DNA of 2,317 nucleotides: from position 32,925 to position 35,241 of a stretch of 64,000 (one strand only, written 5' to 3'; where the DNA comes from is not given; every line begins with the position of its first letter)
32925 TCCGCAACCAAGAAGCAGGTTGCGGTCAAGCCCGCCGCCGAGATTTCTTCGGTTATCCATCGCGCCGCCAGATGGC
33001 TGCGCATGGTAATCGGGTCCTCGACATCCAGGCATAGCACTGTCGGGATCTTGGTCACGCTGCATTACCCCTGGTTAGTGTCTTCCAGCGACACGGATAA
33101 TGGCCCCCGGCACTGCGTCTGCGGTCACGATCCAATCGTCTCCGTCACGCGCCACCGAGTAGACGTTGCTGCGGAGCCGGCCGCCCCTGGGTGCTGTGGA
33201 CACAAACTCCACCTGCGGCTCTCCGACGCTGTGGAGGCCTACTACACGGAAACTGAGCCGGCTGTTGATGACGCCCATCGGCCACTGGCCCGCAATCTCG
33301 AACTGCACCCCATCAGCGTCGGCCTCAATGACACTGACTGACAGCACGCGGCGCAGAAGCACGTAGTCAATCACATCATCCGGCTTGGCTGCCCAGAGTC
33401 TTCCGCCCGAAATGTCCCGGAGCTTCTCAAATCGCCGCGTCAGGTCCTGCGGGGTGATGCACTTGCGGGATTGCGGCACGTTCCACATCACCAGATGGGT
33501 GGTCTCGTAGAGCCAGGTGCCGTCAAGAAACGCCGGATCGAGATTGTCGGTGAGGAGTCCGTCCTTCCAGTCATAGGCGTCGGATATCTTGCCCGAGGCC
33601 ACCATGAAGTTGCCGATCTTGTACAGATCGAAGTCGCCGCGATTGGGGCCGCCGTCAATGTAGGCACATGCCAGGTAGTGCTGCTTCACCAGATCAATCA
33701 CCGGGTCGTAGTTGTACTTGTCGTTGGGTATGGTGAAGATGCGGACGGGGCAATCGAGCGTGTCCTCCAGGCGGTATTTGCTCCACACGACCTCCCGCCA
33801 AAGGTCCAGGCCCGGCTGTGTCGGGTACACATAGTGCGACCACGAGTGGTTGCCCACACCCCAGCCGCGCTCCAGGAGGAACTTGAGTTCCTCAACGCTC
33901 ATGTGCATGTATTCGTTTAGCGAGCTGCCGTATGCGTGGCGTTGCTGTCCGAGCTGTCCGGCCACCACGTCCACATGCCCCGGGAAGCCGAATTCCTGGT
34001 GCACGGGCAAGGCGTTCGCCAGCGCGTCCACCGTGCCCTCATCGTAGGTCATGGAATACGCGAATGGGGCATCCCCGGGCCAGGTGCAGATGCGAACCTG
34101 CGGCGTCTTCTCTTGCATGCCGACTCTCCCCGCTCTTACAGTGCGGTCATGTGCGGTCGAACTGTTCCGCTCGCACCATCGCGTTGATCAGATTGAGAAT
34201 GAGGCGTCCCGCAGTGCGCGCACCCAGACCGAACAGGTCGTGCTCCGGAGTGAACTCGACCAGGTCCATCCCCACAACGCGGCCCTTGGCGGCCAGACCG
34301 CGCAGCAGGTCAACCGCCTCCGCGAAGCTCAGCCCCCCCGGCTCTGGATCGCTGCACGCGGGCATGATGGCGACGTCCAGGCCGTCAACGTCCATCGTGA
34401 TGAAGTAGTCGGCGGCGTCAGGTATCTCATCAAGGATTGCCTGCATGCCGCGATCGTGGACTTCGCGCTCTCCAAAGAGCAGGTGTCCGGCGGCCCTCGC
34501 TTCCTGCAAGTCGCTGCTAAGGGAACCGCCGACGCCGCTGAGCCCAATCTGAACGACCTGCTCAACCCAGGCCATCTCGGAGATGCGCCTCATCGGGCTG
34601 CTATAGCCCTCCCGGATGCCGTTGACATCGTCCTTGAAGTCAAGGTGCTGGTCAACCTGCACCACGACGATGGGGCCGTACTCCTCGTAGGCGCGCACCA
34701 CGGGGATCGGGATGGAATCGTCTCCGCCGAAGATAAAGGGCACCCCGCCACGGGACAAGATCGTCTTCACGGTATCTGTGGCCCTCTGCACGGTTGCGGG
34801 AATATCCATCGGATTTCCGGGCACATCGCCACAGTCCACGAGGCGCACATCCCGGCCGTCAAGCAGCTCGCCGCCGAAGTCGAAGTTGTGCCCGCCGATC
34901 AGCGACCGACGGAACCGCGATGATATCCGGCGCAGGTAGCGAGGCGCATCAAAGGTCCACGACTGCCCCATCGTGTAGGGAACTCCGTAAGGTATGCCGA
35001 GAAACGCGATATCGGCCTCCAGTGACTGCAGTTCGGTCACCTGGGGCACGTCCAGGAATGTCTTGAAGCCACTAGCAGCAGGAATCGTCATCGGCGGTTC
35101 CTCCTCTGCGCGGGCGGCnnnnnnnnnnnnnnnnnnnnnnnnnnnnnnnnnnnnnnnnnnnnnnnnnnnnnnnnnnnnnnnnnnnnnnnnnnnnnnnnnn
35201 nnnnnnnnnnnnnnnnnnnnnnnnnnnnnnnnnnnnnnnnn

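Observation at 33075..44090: Accessory cluster combining Gfo/Idh/MocA oxidoreductase, DUF1080 protein, DegT aminotransferase, two CE4 deacetylases, a ureohydrolase and a URO-D-like enzyme: candidate oxidative / amino-sugar glycan processing pathway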

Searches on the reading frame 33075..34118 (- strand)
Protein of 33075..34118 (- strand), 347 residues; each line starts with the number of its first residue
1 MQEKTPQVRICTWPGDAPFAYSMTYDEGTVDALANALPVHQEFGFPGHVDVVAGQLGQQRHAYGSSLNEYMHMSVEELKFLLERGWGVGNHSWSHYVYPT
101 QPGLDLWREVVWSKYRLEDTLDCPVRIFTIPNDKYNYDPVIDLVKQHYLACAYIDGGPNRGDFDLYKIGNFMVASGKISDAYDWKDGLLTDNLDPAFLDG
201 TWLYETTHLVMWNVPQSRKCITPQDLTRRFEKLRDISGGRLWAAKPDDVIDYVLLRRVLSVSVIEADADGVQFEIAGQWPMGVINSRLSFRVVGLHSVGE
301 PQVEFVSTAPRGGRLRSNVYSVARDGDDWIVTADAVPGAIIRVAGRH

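Call 3: search_protein_families(library=pfam, proteins=[window:33075-34118:-], max_evalue=0.01)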
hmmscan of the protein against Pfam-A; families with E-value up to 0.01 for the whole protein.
window:33075-34118:- (347 aa): 1 family
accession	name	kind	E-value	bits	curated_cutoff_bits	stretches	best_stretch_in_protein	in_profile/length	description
PF01522.26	Polysacc_deac_1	-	3.3e-09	37.2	23.1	1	22-138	10-111/124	Polysaccharide deacetylase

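Call 6: search_protein_families(library=ncbifam, proteins=[window:33075-34118:-], max_evalue=0.01)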
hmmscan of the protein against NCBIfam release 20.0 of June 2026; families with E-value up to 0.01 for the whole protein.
window:33075-34118:- (347 aa): 0 families

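Call 33: search_solved_structures(query=window:33075-34118:-, max_evalue=0.01)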
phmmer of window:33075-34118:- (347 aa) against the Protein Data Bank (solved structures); distinct sequences matched with E-value up to 0.01: 0.

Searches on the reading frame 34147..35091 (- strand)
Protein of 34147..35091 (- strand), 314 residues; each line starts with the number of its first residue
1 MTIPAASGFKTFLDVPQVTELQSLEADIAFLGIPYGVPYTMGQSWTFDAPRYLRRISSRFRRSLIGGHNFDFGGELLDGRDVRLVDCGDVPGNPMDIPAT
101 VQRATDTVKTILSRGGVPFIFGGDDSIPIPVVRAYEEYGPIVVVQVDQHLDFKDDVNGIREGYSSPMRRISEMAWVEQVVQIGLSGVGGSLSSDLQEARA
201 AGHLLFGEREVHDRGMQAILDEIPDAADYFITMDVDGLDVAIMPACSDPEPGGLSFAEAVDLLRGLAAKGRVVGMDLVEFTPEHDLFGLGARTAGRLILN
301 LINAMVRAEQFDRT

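Call 3: search_protein_families(library=pfam, proteins=[window:34147-35091:-], max_evalue=0.01)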
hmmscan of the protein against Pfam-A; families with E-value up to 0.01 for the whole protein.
window:34147-35091:- (314 aa): 1 family
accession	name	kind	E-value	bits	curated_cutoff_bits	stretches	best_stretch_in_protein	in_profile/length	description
PF00491.26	Arginase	-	2.6e-52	178.5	22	1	26-300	1-276/280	Arginase family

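Call 6: search_protein_families(library=ncbifam, proteins=[window:34147-35091:-], max_evalue=0.01)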
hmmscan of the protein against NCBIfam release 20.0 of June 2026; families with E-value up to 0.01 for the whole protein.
window:34147-35091:- (314 aa): 5 families
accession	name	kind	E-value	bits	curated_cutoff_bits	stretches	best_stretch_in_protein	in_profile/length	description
TIGR01230.1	agmatinase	equivalog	4.8e-35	121.5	174.3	1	24-303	11-274/275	agmatinase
NF002564.0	PRK02190.1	subfamily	1.1e-32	113.4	302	1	7-308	16-304/307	agmatinase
TIGR01227.1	hutG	equivalog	9.4e-25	87.4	229.15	1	81-303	77-307/307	formimidoylglutamase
TIGR01229.1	rocF_arginase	equivalog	2.6e-13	50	227.6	1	179-286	169-277/300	arginase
NF010347.0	PRK13775.1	equivalog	3.3e-07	29.9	381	1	223-306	245-328/331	formimidoylglutamase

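Call 32: search_solved_structures(query=window:34147-35091:-, max_evalue=1e-10)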
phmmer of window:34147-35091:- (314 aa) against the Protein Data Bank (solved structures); distinct sequences matched with E-value up to 1e-10: 28.
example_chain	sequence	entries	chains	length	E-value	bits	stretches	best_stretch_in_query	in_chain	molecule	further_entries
1wog_A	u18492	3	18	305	6.3e-38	133.5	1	7-301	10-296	agmatinase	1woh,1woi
3nio_A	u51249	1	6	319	4.4e-30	107.8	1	3-299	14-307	Guanidinobutyrase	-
3nip_A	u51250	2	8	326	6.1e-27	97.5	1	3-303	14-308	3-guanidinopropionase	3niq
6vsu_A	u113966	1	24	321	2.6e-25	92.1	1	23-301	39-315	Arginase 1, mitochondrial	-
7esr_A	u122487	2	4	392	2.3e-24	89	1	3-314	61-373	Probable agmatinase 2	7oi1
6vss_A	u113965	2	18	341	4.6e-24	88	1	24-303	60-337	Arginase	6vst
9fek_A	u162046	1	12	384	6.4e-22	81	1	3-308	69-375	Putative agmatinase 2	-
3lhl_A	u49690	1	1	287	9.3e-21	77.1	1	54-300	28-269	Putative agmatinase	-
1gq6_A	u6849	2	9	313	1.1e-20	76.9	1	27-308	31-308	PROCLAVAMINATE AMIDINO HYDROLASE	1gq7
3pzl_A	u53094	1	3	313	5.6e-20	74.6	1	64-296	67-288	Agmatine ureohydrolase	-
8ryi_C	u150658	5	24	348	1.6e-18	69.8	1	14-306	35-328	Arginase family protein | metformin hydrolase subunit B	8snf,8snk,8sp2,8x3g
7lol_A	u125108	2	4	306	1.9e-18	69.6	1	11-302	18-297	Agmatinase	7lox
7lba_A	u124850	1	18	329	2.5e-18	69.2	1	11-302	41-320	Agmatinase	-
3m1r_A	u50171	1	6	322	7.8e-18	67.5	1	83-305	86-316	Formimidoylglutamase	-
8snf_D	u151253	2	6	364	3.4e-17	65.4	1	19-304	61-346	metformin hydrolase subunit A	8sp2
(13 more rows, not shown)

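Call 50: search_solved_structures(query=window:34147-35091:-, max_evalue=1e-25, show_alignments=3)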
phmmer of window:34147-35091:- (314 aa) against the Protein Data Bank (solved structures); distinct sequences matched with E-value up to 1e-25: 3.
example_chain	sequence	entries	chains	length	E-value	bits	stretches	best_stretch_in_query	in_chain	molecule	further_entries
1wog_A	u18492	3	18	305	6.3e-38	133.5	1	7-301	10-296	agmatinase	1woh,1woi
3nio_A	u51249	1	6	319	4.4e-30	107.8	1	3-299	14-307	Guanidinobutyrase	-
3nip_A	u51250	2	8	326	6.1e-27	97.5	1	3-303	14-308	3-guanidinopropionase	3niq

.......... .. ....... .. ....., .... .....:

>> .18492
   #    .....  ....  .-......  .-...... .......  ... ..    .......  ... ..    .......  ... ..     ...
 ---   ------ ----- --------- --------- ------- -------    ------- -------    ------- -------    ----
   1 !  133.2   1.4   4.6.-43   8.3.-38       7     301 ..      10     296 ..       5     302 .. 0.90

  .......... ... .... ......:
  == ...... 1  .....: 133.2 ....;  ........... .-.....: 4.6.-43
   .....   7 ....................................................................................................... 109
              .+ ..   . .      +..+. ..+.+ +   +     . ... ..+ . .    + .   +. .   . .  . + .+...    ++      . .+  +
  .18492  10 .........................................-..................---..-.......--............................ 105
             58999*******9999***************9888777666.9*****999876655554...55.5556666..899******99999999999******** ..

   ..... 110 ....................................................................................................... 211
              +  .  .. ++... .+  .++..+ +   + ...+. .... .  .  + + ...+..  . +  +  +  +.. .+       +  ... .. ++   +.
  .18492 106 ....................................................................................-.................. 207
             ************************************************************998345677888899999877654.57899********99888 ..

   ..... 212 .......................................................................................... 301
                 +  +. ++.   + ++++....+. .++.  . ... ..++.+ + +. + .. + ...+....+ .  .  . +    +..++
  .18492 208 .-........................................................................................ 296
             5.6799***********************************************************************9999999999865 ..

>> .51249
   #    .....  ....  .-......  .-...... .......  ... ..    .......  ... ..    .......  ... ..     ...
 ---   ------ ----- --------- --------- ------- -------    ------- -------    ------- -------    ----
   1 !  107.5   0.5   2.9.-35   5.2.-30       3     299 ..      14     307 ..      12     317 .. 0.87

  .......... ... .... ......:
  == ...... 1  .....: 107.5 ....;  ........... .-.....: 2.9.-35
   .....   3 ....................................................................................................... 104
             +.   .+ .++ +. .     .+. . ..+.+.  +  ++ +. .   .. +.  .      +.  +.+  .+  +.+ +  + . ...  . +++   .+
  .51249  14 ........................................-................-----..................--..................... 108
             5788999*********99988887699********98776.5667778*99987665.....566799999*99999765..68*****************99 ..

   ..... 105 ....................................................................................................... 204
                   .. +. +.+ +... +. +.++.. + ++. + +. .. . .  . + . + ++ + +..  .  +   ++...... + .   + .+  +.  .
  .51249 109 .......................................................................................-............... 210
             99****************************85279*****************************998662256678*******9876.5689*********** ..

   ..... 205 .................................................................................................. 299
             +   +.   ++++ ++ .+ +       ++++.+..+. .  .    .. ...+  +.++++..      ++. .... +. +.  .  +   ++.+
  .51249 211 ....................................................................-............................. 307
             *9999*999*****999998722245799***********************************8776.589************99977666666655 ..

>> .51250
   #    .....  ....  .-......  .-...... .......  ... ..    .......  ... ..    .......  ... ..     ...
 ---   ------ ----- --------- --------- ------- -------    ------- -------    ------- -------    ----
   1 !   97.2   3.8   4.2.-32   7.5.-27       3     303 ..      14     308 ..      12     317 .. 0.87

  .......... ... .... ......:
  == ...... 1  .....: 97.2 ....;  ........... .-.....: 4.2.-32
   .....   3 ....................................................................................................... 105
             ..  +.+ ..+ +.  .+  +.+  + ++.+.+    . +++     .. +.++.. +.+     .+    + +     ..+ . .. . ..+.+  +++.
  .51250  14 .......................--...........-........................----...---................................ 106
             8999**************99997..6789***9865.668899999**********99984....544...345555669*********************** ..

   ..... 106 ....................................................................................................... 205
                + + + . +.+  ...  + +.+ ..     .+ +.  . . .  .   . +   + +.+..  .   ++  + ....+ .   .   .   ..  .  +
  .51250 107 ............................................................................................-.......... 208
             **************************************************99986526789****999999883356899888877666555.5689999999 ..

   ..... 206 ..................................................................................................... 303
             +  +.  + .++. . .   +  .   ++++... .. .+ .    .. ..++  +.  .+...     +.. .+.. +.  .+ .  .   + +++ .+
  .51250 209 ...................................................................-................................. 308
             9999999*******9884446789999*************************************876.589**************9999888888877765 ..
